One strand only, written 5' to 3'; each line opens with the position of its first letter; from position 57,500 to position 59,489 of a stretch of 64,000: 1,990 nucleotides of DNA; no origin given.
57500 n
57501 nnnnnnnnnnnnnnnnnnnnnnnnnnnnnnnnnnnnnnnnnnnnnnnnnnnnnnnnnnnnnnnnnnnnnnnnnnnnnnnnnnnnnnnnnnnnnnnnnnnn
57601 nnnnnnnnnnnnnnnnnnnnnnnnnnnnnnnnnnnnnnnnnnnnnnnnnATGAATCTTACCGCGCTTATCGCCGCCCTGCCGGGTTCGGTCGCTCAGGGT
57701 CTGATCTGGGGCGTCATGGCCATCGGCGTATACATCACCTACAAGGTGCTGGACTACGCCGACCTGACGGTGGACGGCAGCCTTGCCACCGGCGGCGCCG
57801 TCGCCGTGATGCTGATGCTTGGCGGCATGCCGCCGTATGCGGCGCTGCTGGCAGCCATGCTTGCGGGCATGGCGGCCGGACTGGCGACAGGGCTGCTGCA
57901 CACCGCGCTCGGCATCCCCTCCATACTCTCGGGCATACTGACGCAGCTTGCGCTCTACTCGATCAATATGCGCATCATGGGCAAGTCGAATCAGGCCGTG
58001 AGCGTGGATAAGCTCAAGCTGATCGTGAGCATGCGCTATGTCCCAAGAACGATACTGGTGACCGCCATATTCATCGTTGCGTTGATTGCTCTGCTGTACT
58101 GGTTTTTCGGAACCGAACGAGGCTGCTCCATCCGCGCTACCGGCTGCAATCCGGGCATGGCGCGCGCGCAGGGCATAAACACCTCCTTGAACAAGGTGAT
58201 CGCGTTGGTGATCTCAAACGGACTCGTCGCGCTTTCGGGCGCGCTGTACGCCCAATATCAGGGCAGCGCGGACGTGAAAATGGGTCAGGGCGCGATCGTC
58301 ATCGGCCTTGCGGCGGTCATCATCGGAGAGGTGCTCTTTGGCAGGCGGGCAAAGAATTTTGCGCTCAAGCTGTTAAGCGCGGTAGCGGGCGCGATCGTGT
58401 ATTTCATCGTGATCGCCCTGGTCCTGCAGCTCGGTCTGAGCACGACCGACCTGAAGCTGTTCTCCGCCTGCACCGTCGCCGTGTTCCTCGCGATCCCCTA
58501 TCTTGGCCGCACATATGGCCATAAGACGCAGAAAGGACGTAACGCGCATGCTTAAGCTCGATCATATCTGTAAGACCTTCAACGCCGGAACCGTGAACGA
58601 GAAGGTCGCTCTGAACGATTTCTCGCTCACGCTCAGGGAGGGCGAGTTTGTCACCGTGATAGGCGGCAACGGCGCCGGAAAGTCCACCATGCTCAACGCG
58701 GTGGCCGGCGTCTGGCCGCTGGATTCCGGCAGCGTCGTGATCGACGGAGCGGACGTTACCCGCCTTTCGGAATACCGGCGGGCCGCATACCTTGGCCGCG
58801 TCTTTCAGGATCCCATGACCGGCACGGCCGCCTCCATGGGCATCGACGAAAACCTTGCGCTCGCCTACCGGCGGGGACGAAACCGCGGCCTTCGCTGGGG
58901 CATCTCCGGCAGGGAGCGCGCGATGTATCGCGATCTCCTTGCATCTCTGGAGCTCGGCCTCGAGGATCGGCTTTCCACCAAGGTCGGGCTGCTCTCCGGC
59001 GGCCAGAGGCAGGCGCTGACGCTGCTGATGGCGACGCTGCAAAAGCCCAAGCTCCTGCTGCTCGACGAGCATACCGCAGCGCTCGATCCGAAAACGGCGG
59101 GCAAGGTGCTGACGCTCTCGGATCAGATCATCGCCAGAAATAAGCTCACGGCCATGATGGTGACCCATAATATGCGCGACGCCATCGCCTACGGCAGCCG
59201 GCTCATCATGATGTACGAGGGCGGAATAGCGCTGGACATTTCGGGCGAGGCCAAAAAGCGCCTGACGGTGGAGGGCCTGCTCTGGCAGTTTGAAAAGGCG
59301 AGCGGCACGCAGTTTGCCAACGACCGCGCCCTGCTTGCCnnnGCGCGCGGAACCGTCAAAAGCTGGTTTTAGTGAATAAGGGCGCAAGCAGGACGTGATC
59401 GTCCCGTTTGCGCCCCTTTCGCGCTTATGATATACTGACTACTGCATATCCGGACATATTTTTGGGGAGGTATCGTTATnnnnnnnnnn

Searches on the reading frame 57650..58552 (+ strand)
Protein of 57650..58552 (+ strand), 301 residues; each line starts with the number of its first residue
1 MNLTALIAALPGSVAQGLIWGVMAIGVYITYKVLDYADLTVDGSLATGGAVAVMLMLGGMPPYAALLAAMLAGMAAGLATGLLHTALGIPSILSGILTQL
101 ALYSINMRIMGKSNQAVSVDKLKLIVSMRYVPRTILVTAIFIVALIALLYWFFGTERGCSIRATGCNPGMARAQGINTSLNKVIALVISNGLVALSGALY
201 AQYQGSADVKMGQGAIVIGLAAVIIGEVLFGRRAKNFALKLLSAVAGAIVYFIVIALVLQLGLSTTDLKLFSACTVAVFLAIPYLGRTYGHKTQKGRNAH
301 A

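Call 6: search_protein_families(library=pfam, proteins=[window:57650-58552:+], max_evalue=0.01)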
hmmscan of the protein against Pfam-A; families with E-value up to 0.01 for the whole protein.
window:57650-58552:+ (301 aa): 1 family
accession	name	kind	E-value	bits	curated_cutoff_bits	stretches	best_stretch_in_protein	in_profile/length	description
PF02653.21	BPD_transp_2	-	1.1e-28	100.6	26.8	1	14-278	6-264/269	Branched-chain amino acid transport system / permease component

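Call 50: search_protein_families(library=ncbifam, proteins=[window:57650-58552:+], max_evalue=0.001)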
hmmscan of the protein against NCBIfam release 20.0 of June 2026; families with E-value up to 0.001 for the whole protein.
window:57650-58552:+ (301 aa): 9 families
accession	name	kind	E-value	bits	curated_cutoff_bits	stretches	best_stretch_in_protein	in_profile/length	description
NF007252.0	PRK09699.1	equivalog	4.8e-10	39.3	396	1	21-250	64-293/326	D-allose ABC transporter permease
TIGR03622.1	urea_t_UrtB_arc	equivalog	9.7e-08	31.6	374.25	1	132-244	133-246/284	urea ABC transporter, permease protein UrtB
NF011961.0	PRK15432.1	equivalog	1.1e-07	31.5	388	1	36-248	62-269/344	autoinducer 2 ABC transporter permease LsrC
TIGR03409.1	urea_trans_UrtB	equivalog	5.9e-05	22.9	250.3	1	93-249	98-260/291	urea ABC transporter permease subunit UrtB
NF007014.0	PRK09478.1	equivalog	5.9e-05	22.5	386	1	56-254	99-299/336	galactose/methyl galactoside ABC transporter permease MglC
NF040906.3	GguB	equivalog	0.00011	21.6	450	0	22-146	44-167/375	multiple monosaccharide ABC transporter permease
NF007067.0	PRK09512.1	equivalog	0.0002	20.6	398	1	16-235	52-274/321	ribose ABC transporter permease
NF008441.0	PRK11285.1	equivalog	0.00066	18.9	378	1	21-231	67-276/333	L-arabinose ABC transporter permease AraH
NF041862.1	YtfT_transport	equivalog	0.00077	18.7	535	1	24-254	70-295/339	galactofuranose ABC transporter, ATP-binding protein YtfT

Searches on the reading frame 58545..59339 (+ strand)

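Call 6: search_protein_families(library=pfam, proteins=[window:58545-59339:+], max_evalue=0.01)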
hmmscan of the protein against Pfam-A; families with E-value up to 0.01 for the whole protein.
window:58545-59339:+ (265 aa): 7 families
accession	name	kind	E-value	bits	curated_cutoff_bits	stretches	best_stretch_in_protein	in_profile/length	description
PF00005.33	ABC_tran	-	1.3e-25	91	25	1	23-178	1-137/137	ABC transporter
PF02463.25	SMC_N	-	1.3e-07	31.8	40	1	33-193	24-184/220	RecF/RecN/SMC N terminal domain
PF13304.12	AAA_21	-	1.6e-05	25.5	27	0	140-209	228-299/304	AAA domain, putative AbiEii toxin, Type IV TA system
PF13555.12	AAA_29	-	0.00079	19.6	27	1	28-54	17-43/61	P-loop containing region of AAA domain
PF13604.12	AAA_30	-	0.0016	18.7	27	1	33-65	17-49/191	AAA domain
PF09818.15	ABC_ATPase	-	0.0016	18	23.2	0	29-57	76-104/283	P-loop domain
PF13514.12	AAA_27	-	0.0052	16.8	22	0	24-54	15-47/206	AAA domain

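Call 50: search_protein_families(library=ncbifam, proteins=[window:58545-59339:+], max_evalue=0.001)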
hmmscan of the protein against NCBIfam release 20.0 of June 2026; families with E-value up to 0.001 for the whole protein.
window:58545-59339:+ (265 aa): 187 families (the best 25 are shown)
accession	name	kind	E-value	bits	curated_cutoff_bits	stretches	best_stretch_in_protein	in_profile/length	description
NF038007.1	ABC_ATP_DarD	equivalog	2.3e-32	112.2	375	1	2-227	1-217/218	darobactin export ABC transporter ATP-binding protein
TIGR04521.1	ECF_ATPase_2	equivalog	3.9e-32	111.5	330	1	4-231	2-226/279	energy-coupling factor transporter ATPase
TIGR02315.1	ABC_phnC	equivalog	4.3e-32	111.4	266.1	1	2-232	1-228/243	phosphonate ABC transporter ATP-binding protein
NF008039.0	PRK10771.1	equivalog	8e-32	110.5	298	1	25-233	17-213/234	thiamine ABC transporter ATP-binding protein ThiQ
TIGR03375.1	type_I_sec_LssB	subfamily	9.7e-32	110.1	693.1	1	18-231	478-682/696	type I secretion system permease/ATPase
TIGR04520.1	ECF_ATPase_1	equivalog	1e-31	110.3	315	1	5-231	3-217/269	energy-coupling factor transporter ATPase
TIGR03411.1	urea_trans_UrtD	equivalog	1.3e-31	110.2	304.1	1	21-228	16-220/242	urea ABC transporter ATP-binding protein UrtD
TIGR01277.1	thiQ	equivalog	1.3e-31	109.8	245.05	1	18-229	9-208/213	thiamine ABC transporter ATP-binding protein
TIGR03265.1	PhnT2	equivalog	1.9e-30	106.3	457.7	1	2-228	4-213/353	putative 2-aminoethylphosphonate ABC transporter ATP-binding protein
TIGR03864.1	PQQ_ABC_ATP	hypoth_equivalog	2.1e-30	105.9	302.25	1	19-231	13-213/236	ABC transporter, ATP-binding subunit, PQQ-dependent alcohol dehydrogenase system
NF006987.0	PRK09452.1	equivalog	2.7e-30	105.3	482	1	2-230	17-228/378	spermidine/putrescine ABC transporter ATP-binding protein PotA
TIGR01188.1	drrA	subfamily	5.1e-30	104.8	312.45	1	18-243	4-218/302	daunorubicin resistance ABC transporter, ATP-binding protein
TIGR02857.1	CydD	equivalog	2.3e-29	102.8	435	1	19-213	334-520/529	thiol reductant ABC exporter subunit CydD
NF007027.0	PRK09493.1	equivalog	3.1e-29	102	379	1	4-233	3-219/240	glutamine ABC transporter ATP-binding protein GlnQ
TIGR03608.1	L_ocin_972_ABC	subfamily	8.2e-29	100.5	254.85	1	17-211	8-195/206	putative bacteriocin export ABC transporter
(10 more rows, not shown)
